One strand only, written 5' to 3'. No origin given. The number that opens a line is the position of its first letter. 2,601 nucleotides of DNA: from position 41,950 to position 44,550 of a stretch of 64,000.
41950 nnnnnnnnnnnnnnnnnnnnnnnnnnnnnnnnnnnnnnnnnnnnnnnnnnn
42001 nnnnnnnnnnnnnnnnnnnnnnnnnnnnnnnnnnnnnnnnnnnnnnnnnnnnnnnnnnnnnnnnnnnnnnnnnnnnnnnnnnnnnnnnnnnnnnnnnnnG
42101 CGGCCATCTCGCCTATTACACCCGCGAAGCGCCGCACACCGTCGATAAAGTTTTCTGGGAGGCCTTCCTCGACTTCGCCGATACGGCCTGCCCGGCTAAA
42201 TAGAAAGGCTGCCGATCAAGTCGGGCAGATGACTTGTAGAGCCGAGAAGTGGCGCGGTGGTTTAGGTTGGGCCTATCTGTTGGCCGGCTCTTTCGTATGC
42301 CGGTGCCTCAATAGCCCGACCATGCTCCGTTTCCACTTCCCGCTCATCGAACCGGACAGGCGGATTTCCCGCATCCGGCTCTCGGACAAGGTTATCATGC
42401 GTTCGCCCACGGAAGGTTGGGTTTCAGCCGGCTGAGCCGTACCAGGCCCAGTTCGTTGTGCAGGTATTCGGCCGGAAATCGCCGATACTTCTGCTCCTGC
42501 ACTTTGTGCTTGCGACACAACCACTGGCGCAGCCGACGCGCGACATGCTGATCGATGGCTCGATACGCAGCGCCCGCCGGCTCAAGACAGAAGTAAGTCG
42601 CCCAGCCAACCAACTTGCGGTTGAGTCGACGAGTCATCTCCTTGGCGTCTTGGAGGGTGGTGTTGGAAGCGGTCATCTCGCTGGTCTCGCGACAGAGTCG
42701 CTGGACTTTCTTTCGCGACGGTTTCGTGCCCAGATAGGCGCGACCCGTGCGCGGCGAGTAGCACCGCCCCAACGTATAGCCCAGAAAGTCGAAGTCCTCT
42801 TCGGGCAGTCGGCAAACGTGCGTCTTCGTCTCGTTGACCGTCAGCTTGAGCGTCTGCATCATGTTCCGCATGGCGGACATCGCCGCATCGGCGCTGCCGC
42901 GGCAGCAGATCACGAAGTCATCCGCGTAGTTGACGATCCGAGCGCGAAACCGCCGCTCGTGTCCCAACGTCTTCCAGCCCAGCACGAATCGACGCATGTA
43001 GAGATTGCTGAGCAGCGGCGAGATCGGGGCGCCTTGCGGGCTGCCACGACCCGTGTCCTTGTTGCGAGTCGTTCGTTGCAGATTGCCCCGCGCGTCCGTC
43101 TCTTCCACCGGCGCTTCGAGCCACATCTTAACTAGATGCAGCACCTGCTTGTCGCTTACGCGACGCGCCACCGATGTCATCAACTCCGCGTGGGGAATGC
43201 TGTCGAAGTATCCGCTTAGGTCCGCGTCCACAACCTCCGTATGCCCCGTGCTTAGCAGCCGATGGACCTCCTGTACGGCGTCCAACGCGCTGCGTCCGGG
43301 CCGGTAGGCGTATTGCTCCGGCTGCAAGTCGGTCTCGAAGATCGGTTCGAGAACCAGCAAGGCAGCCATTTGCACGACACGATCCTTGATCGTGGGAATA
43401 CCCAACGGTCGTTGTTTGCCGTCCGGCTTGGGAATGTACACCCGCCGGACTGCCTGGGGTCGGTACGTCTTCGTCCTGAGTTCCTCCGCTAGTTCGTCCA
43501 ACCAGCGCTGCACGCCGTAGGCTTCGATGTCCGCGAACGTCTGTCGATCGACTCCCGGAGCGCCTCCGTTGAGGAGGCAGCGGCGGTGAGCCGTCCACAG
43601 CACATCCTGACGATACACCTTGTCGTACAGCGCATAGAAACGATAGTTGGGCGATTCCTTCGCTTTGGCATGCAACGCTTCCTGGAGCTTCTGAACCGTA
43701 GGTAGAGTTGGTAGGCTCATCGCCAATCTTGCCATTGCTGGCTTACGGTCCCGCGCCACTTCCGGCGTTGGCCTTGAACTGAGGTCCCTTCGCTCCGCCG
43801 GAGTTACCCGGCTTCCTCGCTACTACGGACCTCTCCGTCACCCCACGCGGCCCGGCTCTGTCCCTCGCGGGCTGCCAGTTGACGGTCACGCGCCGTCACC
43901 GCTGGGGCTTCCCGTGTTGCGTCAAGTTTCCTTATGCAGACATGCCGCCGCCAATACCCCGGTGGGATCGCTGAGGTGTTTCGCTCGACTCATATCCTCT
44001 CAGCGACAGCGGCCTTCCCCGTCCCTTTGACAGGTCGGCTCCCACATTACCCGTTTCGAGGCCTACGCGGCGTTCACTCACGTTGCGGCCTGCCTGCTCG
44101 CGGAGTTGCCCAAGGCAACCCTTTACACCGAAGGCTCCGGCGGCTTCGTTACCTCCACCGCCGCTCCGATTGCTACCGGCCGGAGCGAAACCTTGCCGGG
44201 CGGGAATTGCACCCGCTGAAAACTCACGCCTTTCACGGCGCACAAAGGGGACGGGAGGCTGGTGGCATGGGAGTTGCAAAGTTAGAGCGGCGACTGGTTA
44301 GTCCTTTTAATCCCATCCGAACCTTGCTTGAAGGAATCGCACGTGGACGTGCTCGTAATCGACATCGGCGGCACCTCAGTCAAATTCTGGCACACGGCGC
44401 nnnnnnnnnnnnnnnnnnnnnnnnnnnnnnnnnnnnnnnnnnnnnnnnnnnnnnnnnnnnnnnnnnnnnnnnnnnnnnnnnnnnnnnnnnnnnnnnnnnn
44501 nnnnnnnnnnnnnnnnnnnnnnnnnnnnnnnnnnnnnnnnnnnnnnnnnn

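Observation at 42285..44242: Apparently complete group II intron with RT/maturase inserted antisense in the spacer between a CE15-like esterase and a ROK kinase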

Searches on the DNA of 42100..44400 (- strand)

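Call 4: search_rna_families(source=window, start=42100, end=44400, threshold=evalue, max_evalue=10, show_alignments=5)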
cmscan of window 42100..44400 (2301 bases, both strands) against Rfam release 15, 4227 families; matches with E-value up to 10: 10.
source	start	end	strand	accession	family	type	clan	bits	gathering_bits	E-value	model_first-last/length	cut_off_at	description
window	44078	44218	-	RF02003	group-II-D1D4-4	Intron;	CL00102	110.7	49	2.4e-25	1-138/138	no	Group II catalytic intron D1-D4-4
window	42305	42383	-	RF00029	Intron_gpII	Intron;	-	37.9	40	2.6e-05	1-77/77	no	Group II catalytic intron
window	42349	42381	-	RF04356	Plastid-ndhA-ndhB-1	Intron;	CL00155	22.8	61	0.039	9-42/49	no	Plastid-ndhA-ndhB-1 group II-D5 intron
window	42349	42381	-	RF04336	Plastid-petD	Intron;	-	21.5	65.5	0.22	10-43/47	no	Plastid-petD group II-D5 intron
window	42249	42294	+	RF01890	lincRNA-p21_2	Gene; lncRNA;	-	19.8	70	1.1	1-52/52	no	LincRNA-p21 conserved region 2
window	43769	43825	-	RF03136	S10-Clostridia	Cis-reg; leader;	-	18.1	35.1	1.2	1-81/81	no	S10-Clostridia ribosomal protein leader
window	42267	42386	-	RF00058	HgcF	Gene; snRNA; snoRNA; HACA-box;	-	14.4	70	2.2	1-168/168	no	HgcF RNA (Pab35)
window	43963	44041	-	RF02213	ZFAT-AS1_3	Gene; lncRNA;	-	14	70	5.9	1-80/80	no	ZFAT antisense RNA 1 conserved region 3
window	43648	43725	-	RF02202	UCA1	Gene; lncRNA;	-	12.9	80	6.3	1-75/75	no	Urothelial cancer associated 1 conserved region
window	42342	42402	-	RF01136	sR28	Gene; snRNA; snoRNA; CD-box;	-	11.4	39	8.8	1-55/55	no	Small nucleolar RNA sR28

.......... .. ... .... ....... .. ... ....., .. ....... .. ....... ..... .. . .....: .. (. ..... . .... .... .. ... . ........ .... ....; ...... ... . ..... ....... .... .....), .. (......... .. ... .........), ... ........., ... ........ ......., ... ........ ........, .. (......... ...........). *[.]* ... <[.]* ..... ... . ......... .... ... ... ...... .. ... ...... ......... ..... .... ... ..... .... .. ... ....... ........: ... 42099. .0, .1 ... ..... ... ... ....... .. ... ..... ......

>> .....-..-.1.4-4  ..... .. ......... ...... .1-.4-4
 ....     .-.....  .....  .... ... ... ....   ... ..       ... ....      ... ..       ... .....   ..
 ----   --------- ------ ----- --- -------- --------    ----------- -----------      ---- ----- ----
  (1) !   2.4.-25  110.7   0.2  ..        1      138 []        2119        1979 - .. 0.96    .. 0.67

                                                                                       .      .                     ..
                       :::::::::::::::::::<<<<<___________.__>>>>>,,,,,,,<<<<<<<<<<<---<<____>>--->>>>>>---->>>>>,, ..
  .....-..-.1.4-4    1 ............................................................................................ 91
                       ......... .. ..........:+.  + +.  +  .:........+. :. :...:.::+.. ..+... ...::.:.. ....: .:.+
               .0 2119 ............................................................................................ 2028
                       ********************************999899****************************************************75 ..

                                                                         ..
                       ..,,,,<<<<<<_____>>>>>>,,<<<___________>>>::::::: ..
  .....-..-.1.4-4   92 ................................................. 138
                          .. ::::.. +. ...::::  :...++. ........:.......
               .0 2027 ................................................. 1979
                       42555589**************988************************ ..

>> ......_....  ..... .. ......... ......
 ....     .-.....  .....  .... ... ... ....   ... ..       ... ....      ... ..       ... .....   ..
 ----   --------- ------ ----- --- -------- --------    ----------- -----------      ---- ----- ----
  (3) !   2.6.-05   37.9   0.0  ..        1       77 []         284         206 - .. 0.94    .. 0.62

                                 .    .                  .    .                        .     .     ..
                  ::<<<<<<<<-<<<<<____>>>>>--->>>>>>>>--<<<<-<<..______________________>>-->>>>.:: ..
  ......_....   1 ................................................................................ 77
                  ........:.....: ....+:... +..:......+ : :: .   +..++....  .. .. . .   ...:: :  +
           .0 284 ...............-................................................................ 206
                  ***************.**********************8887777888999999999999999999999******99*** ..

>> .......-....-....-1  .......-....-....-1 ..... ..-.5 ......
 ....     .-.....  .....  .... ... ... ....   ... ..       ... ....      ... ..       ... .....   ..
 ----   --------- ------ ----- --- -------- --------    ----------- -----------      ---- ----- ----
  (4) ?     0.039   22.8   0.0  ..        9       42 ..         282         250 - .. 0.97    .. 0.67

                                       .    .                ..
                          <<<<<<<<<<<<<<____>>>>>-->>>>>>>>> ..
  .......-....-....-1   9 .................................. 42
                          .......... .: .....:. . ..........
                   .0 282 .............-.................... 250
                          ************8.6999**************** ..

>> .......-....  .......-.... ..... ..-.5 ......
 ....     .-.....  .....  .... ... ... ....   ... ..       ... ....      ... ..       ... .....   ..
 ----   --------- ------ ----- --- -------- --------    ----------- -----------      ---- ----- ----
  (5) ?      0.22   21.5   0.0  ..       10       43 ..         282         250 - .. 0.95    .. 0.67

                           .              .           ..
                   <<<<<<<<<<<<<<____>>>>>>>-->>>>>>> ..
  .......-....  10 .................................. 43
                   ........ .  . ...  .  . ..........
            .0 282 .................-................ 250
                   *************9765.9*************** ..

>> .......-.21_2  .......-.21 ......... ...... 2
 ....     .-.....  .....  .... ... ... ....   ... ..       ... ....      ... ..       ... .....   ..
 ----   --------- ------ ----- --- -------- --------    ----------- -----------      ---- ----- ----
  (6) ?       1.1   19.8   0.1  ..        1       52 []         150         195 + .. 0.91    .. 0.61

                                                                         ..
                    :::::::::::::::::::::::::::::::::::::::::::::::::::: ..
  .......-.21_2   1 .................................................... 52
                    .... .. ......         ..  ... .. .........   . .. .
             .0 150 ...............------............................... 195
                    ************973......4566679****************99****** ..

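Call 58: search_rna_families(sources=[L060, L078, L077, L085], threshold=gathering)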
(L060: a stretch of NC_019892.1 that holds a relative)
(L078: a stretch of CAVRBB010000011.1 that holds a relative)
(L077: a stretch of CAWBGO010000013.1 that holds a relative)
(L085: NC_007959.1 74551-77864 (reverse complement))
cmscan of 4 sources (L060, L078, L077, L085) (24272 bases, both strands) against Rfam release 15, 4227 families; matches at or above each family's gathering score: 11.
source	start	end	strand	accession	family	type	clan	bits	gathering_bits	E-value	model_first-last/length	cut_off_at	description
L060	3879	3994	+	RF01999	group-II-D1D4-2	Intron;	CL00102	112.7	36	7e-23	1-118/118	no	Group II catalytic intron D1-D4-2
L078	3897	4016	+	RF01999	group-II-D1D4-2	Intron;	CL00102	105.3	36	4.5e-21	1-118/118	no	Group II catalytic intron D1-D4-2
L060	2501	2642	+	RF02003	group-II-D1D4-4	Intron;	CL00102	103.6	49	1.8e-22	1-138/138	no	Group II catalytic intron D1-D4-4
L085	535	674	+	RF02003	group-II-D1D4-4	Intron;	CL00102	102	49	4.8e-22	1-138/138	no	Group II catalytic intron D1-D4-4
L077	2504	2644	+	RF02003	group-II-D1D4-4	Intron;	CL00102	101.3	49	7.4e-22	1-138/138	no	Group II catalytic intron D1-D4-4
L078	2559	2698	+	RF02003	group-II-D1D4-4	Intron;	CL00102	96.8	49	1.1e-20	1-138/138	no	Group II catalytic intron D1-D4-4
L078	5630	5705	+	RF00029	Intron_gpII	Intron;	-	55.2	40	1.6e-08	1-77/77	no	Group II catalytic intron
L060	5680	5755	+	RF00029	Intron_gpII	Intron;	-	50.8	40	1.8e-07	1-77/77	no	Group II catalytic intron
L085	2333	2421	+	RF00029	Intron_gpII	Intron;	-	48.3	40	7.8e-07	1-77/77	no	Group II catalytic intron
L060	6287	6377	+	RF00029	Intron_gpII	Intron;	-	45.9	40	3e-06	1-77/77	no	Group II catalytic intron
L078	6237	6384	+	RF00029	Intron_gpII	Intron;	-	41.3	40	4.1e-05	1-77/77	no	Group II catalytic intron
